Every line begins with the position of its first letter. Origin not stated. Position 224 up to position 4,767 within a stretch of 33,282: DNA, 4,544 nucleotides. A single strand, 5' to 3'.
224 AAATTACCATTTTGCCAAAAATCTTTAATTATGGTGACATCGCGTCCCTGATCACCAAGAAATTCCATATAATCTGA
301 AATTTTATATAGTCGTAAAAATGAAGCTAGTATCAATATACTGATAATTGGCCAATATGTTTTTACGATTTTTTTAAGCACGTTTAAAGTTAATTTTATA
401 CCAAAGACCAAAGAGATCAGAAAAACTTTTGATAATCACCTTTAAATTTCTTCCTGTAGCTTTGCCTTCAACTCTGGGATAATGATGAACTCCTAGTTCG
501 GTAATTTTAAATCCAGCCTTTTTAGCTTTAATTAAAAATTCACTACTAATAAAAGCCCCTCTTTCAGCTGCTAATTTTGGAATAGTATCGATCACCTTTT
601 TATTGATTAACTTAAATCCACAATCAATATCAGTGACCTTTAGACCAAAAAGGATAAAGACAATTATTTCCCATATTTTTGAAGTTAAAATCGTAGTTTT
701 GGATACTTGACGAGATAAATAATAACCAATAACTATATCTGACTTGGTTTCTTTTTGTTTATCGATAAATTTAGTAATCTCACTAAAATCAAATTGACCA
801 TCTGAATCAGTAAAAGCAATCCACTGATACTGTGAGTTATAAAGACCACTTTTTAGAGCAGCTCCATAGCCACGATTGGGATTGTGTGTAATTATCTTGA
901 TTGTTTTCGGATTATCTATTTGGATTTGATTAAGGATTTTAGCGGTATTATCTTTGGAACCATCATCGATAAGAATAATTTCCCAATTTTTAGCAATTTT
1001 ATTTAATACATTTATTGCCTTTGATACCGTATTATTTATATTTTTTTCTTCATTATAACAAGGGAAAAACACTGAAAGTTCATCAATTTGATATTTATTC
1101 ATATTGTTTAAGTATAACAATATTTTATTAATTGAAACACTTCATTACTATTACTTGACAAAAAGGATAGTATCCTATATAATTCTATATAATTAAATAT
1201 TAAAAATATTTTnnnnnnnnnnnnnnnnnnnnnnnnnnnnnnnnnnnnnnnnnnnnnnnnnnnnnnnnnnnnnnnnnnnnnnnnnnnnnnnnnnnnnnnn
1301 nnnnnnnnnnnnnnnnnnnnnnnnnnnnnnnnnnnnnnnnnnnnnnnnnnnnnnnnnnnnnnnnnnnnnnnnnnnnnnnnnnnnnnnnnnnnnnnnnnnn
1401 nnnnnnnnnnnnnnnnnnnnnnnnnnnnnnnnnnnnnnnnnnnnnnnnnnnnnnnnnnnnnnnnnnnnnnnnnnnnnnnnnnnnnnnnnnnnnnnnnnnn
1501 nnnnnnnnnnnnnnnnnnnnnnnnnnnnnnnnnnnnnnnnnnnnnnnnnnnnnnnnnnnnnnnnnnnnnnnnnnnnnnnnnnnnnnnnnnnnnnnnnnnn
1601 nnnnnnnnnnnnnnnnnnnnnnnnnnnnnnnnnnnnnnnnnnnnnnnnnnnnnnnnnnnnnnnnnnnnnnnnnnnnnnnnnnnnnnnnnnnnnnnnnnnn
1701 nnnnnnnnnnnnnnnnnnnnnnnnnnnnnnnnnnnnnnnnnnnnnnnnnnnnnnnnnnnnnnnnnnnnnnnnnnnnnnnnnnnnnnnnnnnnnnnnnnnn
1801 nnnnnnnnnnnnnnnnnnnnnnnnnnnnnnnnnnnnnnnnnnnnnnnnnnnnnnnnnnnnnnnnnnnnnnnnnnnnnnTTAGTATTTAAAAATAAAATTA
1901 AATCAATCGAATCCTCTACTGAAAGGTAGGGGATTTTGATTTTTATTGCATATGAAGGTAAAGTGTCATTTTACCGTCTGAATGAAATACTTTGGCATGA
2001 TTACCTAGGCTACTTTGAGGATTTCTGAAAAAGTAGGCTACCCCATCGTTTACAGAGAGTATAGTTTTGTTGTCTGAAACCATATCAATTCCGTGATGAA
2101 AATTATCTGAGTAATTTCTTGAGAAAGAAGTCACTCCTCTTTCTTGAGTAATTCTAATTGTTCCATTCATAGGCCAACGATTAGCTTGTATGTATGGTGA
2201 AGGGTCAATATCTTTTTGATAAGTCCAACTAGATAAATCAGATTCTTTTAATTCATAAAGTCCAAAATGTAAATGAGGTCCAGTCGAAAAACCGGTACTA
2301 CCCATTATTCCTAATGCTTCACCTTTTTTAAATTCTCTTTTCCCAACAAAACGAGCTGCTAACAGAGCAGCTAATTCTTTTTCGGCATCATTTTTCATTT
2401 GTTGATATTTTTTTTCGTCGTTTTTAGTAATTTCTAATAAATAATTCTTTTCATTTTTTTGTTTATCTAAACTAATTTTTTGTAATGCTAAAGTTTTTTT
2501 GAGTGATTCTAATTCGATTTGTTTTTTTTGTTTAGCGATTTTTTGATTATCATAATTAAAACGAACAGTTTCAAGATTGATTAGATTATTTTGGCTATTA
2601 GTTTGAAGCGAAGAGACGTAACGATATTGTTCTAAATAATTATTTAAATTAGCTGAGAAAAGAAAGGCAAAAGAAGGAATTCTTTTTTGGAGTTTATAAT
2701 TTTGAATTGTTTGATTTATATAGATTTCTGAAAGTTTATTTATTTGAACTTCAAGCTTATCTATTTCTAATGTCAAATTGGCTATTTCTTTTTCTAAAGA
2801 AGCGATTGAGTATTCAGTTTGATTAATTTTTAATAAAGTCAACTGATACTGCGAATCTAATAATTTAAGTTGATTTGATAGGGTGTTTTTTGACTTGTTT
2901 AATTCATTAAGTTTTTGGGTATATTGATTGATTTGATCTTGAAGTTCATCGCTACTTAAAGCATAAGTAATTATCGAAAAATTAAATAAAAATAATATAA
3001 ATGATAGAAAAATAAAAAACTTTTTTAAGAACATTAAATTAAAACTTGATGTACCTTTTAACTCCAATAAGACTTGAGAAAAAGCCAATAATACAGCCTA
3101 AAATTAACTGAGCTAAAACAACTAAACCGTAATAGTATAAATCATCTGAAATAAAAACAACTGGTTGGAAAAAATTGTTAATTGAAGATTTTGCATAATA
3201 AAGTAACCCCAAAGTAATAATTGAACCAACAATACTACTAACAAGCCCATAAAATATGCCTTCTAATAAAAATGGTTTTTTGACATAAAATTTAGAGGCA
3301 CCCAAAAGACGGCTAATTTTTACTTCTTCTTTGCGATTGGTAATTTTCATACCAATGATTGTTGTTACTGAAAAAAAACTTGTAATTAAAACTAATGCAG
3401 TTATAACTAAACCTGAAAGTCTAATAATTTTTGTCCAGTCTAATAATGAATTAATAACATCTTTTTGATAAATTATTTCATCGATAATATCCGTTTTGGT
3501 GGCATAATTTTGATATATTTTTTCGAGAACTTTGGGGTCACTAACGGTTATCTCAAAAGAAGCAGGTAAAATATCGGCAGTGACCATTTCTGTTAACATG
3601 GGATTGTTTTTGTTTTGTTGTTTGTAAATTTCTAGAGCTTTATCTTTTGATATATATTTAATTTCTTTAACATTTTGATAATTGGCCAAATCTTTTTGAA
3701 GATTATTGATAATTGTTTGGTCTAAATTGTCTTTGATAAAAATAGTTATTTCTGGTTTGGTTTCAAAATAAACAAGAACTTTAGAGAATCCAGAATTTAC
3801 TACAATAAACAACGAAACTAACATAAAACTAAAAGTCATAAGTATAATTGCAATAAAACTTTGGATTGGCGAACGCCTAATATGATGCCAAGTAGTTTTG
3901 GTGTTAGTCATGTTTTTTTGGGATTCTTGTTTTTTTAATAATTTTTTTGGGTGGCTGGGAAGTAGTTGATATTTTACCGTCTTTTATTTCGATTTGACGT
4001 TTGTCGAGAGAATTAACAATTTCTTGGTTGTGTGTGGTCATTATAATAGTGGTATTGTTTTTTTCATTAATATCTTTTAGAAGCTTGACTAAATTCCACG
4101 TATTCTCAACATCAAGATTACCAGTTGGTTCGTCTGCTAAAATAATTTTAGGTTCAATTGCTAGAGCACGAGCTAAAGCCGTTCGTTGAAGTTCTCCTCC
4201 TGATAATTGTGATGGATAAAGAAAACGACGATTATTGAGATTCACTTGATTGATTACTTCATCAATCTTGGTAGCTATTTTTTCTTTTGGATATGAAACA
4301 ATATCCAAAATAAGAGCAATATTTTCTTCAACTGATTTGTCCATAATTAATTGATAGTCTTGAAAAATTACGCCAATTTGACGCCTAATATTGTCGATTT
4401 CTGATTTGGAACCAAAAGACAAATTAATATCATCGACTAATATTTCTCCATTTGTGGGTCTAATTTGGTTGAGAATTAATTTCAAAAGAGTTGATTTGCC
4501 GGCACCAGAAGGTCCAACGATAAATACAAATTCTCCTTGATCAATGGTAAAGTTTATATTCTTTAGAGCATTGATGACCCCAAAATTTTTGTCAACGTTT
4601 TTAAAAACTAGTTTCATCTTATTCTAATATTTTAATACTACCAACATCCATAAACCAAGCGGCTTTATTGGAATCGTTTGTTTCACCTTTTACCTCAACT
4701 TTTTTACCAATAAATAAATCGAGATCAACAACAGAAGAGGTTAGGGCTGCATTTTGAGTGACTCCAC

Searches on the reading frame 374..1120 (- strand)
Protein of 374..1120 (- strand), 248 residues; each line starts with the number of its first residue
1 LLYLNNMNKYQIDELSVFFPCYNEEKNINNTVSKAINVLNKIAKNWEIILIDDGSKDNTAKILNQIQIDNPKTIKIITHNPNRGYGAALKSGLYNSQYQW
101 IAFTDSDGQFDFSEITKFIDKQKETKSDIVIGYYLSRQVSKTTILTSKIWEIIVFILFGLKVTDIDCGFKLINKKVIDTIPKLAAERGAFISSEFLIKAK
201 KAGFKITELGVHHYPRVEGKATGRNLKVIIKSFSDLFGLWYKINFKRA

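Call 9: search_protein_families(library=pfam, proteins=[window:374-1120:-], max_evalue=0.001)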
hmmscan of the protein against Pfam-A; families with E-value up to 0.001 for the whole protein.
window:374-1120:- (248 aa): 3 families
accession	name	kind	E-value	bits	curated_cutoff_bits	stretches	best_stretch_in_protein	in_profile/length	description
PF00535.33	Glycos_transf_2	-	6.4e-31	108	23.3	1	16-178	1-165/168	Glycosyl transferase family 2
PF13641.12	Glyco_tranf_2_3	-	4.6e-05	24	27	1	15-107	3-96/230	Glycosyltransferase like family 2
PF10111.15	Glyco_tranf_2_2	-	5.7e-05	23.2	27.3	1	16-111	1-95/276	Glycosyltransferase like family 2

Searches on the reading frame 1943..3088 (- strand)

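Call 9: search_protein_families(library=pfam, proteins=[window:1943-3088:-], max_evalue=0.001)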
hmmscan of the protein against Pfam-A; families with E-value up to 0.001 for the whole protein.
window:1943-3088:- (381 aa): 2 families
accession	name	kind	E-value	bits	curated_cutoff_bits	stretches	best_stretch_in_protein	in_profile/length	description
PF01551.29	Peptidase_M23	-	8.2e-14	52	28.7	2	253-279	63-89/96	Peptidase family M23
PF08614.16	ATG16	-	0.00051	20.7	33.7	1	46-120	76-150/200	Autophagy protein 16 (ATG16)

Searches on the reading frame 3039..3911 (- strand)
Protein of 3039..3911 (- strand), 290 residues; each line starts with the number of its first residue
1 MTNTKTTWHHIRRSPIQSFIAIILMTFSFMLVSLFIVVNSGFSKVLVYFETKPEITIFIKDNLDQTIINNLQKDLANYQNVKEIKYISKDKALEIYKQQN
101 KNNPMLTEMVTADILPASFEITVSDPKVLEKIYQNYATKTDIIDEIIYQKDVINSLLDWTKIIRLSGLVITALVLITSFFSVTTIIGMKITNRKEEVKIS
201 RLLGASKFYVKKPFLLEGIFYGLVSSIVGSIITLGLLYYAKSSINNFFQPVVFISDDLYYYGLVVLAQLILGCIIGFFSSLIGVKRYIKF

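Call 9: search_protein_families(library=pfam, proteins=[window:3039-3911:-], max_evalue=0.001)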
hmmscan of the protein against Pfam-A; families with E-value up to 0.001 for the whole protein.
window:3039-3911:- (290 aa): 2 families
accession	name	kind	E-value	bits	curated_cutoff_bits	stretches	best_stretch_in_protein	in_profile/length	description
PF18075.7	FtsX_ECD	-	2.4e-17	63.7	23.5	1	54-139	2-90/96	FtsX extracellular domain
PF02687.27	FtsX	-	5e-11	43.1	25.5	1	169-288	2-116/120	FtsX-like permease C-terminal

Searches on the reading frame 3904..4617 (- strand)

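Call 9: search_protein_families(library=pfam, proteins=[window:3904-4617:-], max_evalue=0.001)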
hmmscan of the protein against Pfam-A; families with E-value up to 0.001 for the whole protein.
window:3904-4617:- (237 aa): 14 families
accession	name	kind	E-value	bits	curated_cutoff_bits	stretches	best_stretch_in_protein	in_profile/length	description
PF00005.33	ABC_tran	-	7.2e-38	130.7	25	1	18-165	1-136/137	ABC transporter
PF13304.12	AAA_21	-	2.6e-12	47.9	27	1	115-202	220-304/304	AAA domain, putative AbiEii toxin, Type IV TA system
PF02463.25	SMC_N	-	1.4e-09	38.2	40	1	28-206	24-207/220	RecF/RecN/SMC N terminal domain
PF13175.12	AAA_15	-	4.8e-07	30.2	32.1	0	10-111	9-92/374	AAA ATPase domain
PF01637.24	ATPase_2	-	4.9e-07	30.2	33.2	1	18-133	8-131/225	ATPase domain predominantly from Archaea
PF20720.3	nSTAND3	-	7.7e-07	29.4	27.2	0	16-56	5-45/155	Novel STAND NTPase 3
PF00931.28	NB-ARC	-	4.2e-06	26.6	23.5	1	26-177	16-165/248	NB-ARC domain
PF13401.12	AAA_22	-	2.3e-05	25.2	27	1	27-81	4-58/130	AAA domain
PF13238.12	AAA_18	-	3.3e-05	24.8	29.4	0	31-105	1-78/128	AAA domain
PF13191.12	AAA_16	-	5.1e-05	24.3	32.6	1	27-56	23-52/167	AAA ATPase domain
PF03193.22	RsgA_GTPase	-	0.00013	22.2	30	1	18-59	97-137/174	RsgA GTPase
PF13555.12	AAA_29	-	0.00025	21.2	27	1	22-45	16-39/61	P-loop containing region of AAA domain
PF00910.28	RNA_helicase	-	0.00038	21.3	21.5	0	31-108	1-76/105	RNA helicase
PF12846.13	AAA_10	-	0.00089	18.8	27.5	0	31-125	24-113/362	AAA-like domain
